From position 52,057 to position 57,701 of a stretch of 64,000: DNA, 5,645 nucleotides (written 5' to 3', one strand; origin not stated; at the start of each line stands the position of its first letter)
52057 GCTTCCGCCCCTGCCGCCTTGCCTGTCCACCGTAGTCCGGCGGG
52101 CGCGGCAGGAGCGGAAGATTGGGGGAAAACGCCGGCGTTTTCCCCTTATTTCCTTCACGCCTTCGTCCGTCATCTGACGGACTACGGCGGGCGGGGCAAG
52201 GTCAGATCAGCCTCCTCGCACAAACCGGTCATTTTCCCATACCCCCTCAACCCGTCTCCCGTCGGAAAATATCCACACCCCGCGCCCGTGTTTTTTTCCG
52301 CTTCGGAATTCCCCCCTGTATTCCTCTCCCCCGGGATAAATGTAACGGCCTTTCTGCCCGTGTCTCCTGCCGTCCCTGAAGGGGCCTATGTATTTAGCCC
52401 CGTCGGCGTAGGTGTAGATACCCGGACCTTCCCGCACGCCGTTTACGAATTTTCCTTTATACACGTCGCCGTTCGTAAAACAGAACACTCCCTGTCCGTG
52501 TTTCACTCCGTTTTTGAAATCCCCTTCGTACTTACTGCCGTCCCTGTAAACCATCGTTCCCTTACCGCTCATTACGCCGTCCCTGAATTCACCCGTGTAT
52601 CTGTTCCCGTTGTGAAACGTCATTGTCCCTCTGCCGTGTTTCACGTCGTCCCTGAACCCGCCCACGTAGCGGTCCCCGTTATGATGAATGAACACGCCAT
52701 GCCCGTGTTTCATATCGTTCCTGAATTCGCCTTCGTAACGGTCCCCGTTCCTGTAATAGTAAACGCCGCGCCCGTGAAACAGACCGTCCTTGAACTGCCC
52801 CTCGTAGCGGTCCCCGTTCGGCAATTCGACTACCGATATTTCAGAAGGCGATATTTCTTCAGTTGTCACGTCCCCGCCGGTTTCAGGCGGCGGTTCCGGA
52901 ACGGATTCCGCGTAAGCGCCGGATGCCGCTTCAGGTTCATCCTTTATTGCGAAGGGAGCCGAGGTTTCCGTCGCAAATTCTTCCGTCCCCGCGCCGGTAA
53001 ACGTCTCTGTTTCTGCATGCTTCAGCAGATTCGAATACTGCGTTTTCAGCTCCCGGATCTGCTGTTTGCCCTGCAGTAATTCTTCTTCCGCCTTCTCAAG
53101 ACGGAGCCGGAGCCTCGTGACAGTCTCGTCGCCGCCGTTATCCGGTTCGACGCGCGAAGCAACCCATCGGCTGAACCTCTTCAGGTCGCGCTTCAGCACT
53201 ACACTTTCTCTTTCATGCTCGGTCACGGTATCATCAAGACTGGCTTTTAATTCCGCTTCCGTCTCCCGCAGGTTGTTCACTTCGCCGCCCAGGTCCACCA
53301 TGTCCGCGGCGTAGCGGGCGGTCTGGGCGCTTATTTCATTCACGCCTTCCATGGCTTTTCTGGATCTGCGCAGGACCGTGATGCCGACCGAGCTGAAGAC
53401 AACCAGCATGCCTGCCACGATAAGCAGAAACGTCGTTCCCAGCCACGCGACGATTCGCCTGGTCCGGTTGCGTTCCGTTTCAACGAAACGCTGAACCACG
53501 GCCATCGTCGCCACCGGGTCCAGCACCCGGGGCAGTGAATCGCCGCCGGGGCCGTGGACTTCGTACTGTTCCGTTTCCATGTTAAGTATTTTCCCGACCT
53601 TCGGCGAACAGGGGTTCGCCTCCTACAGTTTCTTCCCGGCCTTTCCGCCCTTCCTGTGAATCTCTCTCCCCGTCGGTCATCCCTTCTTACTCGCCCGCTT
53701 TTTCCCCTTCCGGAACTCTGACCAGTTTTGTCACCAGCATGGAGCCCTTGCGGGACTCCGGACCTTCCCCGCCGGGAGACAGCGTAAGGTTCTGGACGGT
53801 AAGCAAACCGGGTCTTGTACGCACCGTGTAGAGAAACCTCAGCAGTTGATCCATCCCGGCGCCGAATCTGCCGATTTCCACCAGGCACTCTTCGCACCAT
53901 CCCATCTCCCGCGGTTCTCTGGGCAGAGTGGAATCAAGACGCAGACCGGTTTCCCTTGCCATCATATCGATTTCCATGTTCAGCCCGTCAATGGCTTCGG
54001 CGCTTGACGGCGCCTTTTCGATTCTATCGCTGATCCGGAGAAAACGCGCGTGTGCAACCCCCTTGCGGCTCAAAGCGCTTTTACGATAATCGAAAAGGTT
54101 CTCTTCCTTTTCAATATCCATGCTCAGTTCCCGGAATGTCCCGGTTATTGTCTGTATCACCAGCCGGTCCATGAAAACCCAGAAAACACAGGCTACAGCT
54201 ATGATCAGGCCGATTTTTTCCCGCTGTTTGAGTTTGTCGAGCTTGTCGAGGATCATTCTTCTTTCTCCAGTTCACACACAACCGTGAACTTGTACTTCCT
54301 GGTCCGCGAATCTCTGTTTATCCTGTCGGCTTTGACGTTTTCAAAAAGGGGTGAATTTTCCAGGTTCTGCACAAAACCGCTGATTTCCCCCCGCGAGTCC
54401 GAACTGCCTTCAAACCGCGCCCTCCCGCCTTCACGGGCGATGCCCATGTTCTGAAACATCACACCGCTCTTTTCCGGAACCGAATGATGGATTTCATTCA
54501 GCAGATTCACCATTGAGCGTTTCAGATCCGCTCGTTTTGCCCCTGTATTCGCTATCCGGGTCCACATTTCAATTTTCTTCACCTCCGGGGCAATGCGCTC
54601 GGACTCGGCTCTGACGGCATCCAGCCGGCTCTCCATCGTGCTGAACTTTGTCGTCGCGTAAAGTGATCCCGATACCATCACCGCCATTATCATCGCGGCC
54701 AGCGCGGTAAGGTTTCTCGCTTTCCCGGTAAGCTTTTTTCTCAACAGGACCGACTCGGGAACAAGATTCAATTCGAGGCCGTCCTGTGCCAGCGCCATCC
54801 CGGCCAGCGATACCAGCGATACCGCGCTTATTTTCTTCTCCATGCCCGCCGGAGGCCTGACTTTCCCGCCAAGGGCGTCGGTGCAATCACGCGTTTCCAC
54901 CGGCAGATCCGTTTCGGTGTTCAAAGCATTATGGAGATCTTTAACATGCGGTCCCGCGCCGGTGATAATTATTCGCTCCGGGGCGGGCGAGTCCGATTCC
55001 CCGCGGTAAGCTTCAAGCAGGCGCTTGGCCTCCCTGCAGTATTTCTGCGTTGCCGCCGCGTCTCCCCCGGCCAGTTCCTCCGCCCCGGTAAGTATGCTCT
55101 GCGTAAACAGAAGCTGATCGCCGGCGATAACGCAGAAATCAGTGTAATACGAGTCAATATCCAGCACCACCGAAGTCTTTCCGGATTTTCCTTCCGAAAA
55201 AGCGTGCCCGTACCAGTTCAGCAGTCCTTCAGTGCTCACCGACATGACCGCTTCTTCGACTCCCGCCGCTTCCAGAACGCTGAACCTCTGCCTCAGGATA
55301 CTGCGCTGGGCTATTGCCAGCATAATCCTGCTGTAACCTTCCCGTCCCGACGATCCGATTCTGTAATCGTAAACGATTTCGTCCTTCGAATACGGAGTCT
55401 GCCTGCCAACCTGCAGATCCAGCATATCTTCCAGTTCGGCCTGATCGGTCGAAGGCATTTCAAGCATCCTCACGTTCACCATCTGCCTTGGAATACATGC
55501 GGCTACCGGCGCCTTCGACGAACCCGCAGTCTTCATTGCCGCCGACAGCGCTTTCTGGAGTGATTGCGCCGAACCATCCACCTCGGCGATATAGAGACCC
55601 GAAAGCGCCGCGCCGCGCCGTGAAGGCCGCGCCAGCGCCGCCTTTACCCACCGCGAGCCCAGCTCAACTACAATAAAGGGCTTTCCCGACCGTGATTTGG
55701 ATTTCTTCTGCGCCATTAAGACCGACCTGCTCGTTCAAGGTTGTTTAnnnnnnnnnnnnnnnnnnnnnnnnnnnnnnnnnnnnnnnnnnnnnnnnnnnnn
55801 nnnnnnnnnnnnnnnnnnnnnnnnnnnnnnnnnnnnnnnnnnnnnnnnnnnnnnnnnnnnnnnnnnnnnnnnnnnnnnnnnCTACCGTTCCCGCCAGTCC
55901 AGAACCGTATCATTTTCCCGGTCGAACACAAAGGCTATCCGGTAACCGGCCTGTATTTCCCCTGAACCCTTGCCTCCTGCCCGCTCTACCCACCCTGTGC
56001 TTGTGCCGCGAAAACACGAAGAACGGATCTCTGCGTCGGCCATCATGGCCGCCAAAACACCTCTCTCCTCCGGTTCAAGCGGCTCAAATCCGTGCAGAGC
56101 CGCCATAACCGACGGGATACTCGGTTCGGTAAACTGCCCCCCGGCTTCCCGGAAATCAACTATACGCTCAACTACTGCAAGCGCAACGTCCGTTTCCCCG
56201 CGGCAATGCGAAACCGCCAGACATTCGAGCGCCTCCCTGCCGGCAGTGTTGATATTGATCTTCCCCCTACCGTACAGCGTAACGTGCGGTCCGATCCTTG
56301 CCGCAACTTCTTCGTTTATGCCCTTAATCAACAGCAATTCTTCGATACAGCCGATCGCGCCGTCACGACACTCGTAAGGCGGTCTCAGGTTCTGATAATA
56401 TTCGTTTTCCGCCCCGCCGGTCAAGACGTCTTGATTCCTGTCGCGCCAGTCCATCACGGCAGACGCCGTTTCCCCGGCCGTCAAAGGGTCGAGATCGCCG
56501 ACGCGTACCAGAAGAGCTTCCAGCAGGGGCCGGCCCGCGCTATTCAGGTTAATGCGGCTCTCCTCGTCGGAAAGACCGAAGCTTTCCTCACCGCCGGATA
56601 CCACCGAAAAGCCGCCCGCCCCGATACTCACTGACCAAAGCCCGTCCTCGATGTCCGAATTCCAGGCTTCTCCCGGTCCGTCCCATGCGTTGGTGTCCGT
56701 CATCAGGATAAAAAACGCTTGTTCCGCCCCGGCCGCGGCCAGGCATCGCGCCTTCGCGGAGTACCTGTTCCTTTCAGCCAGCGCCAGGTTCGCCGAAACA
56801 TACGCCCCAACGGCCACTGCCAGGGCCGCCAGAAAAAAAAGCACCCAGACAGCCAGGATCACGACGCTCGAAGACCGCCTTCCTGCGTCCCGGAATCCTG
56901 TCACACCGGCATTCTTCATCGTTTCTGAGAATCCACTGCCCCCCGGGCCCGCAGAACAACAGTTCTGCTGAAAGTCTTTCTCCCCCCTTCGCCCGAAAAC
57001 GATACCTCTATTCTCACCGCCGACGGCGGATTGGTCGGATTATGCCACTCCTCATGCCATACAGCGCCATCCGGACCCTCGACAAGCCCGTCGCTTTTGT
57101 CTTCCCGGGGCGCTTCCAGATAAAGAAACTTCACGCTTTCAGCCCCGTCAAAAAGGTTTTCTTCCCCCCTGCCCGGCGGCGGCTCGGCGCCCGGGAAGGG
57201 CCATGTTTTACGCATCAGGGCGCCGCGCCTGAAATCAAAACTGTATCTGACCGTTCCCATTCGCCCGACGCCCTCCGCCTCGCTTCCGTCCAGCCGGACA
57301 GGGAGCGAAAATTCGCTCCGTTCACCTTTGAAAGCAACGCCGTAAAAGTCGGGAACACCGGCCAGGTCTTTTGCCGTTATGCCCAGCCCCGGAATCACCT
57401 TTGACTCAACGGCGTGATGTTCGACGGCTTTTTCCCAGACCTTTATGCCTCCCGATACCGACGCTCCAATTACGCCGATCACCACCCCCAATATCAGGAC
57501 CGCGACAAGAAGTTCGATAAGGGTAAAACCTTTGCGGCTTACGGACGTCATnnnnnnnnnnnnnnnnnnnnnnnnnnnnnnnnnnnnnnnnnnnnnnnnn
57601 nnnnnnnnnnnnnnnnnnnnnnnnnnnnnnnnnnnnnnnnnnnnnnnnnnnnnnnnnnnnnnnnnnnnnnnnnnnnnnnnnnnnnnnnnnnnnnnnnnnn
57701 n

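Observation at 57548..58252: GspI-like pseudopilin whose ~100-aa N-terminal extension is built from repeat elements, including a 17-unit heptanucleotide tract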

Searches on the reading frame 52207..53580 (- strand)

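Call 33: search_protein_families(library=pfam, proteins=[window:52207-53580:-], max_evalue=0.001)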
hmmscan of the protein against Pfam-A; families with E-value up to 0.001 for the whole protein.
window:52207-53580:- (457 aa): 1 family
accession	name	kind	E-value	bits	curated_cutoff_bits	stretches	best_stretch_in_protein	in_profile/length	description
PF02493.26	MORN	-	6.7e-48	158.2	22.5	7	259-281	1-23/23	MORN repeat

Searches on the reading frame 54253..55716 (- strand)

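Call 6: search_protein_families(library=pfam, proteins=[window:54253-55716:-], max_evalue=0.01)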
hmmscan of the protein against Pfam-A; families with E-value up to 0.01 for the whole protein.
window:54253-55716:- (487 aa): 2 families
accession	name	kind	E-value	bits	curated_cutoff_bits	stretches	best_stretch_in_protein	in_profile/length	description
PF11104.14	PilM_2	-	1.5e-13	50.9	27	1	51-213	45-213/340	Type IV pilus assembly protein PilM;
PF05137.18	PilN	-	1.1e-09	38.6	22.8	1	405-482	2-77/78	Fimbrial assembly protein (PilN)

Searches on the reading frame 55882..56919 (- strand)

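Call 6: search_protein_families(library=pfam, proteins=[window:55882-56919:-], max_evalue=0.01)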
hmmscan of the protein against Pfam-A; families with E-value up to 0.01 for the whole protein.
window:55882-56919:- (345 aa): 2 families
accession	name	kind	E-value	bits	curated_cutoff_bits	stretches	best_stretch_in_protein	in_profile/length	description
PF21687.3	T2SSK_1st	-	4.3e-16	60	26.2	1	127-216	17-105/107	Type II secretion system (T2SS), protein K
PF12836.13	HHH_3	-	1e-05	26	27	0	220-265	5-42/65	Helix-hairpin-helix motif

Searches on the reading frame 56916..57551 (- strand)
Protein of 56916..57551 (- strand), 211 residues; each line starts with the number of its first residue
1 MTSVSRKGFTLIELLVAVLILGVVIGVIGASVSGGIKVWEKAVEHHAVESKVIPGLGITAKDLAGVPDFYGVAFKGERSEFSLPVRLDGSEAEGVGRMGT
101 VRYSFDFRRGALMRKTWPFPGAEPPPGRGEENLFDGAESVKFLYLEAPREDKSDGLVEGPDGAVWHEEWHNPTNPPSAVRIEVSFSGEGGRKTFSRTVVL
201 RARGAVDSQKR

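Call 6: search_protein_families(library=pfam, proteins=[window:56916-57551:-], max_evalue=0.01)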
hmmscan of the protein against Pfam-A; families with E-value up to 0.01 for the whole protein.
window:56916-57551:- (211 aa): 2 families
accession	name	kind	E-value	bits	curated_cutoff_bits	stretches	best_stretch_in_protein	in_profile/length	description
PF07963.17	N_methyl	-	1.7e-07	31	21.2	1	6-28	4-26/27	Prokaryotic N-terminal methylation motif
PF11612.13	T2SSJ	-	6.1e-05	23.8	28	1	95-187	54-132/140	Type II secretion system (T2SS), protein J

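Call 18: find_related_loci(query=window:56916-57551:-, collection=genome_contigs, flank=6000)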
Query window:56916-57551:- (211 aa) in genome_contigs; peptide patterns used: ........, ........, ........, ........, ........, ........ (x = any residue, [..] = any of these).
600 stretches matched a pattern (row limit reached: there are more); 34 encode a relative of the query (tblastn E <= 1e-3); 34 distinct loci.
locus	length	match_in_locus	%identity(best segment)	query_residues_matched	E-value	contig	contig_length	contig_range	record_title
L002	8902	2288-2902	23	6-198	9e-11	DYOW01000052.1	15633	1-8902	MAG TPA_asm: Desulfobulbus propionicus isolate SulCav_GS09_5_2_36_52 SulCav_GS09_5_6240_length_15633_cov_31_687380, whol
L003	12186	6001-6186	38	6-68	3e-7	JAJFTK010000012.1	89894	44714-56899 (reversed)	MAG: Planctomycetaceae bacterium isolate bin.19 k141_1486012, whole genome shotgun sequence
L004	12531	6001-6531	26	6-184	7e-7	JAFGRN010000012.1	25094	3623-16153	MAG: Candidatus Omnitrophota bacterium isolate Zod_Metabat.83 k87_1404767, whole genome shotgun sequence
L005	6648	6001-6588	23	5-209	8e-7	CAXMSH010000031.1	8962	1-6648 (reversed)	MAG: Thermodesulfovibrionia bacterium isolate 10C-St20-MC-01_bin.12.strict genome assembly, contig: NODE_31_length_8962_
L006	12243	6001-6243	33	6-92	8e-7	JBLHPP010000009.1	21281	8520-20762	MAG: Crocinitomicaceae bacterium isolate 3300055526_71 Ga0535637_0002237, whole genome shotgun sequence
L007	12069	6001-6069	78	5-27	5e-6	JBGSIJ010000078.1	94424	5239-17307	MAG: Fimbriimonadaceae bacterium isolate JTS-AC126 k141_482444, whole genome shotgun sequence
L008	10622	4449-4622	43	5-50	8e-6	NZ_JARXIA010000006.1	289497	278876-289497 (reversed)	Pelagicoccus sp. SDUM812005 scaffold_6_length=289498, whole genome shotgun sequence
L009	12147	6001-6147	45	1-55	1e-5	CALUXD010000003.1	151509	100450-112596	MAG: uncultured Elusimicrobiales bacterium isolate BRZ_GG__bin76 genome assembly, contig: BRZ_GG__NODE_142_length_151509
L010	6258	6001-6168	44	5-53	1e-5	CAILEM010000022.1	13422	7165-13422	MAG: uncultured Armatimonadetes bacterium isolate Ki2-D3_bin-0414 genome assembly, contig: bin-0414:022/168, whole genom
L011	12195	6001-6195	34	1-70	1e-5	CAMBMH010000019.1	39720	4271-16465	MAG: Singulisphaera sp. GP187 isolate MoE-23oct19-139 genome assembly, contig: MoE-23oct19-C733, whole genome shotgun se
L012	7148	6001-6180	41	1-53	1e-5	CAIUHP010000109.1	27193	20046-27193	MAG: uncultured Armatimonadetes bacterium isolate Umea_bin-06016 genome assembly, contig: bin-06016:109/119, whole genom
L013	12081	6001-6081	63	1-27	1e-5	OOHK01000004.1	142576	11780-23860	uncultured Elusimicrobium sp. isolate RUG130 genome assembly, contig: scaffold_47, whole genome shotgun sequence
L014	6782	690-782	55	6-36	2e-5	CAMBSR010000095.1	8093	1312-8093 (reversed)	MAG: Phycisphaera mikurensis NBRC 102666 isolate AE-24oct19-296 genome assembly, contig: AE-24oct19-C17078, whole genome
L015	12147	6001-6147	46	6-57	2e-5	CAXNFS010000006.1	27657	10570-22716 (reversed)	MAG: Gemmataceae bacterium isolate MiH-22jul19-24 genome assembly, contig: MiH-22jul19-C3100, whole genome shotgun seque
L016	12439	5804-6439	77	5-27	3e-5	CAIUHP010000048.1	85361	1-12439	MAG: uncultured Armatimonadetes bacterium isolate Umea_bin-06016 genome assembly, contig: bin-06016:048/119, whole genom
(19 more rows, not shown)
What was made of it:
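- Tried and rejected: genome_contigs scan with the GspJ-like protein (call 18).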
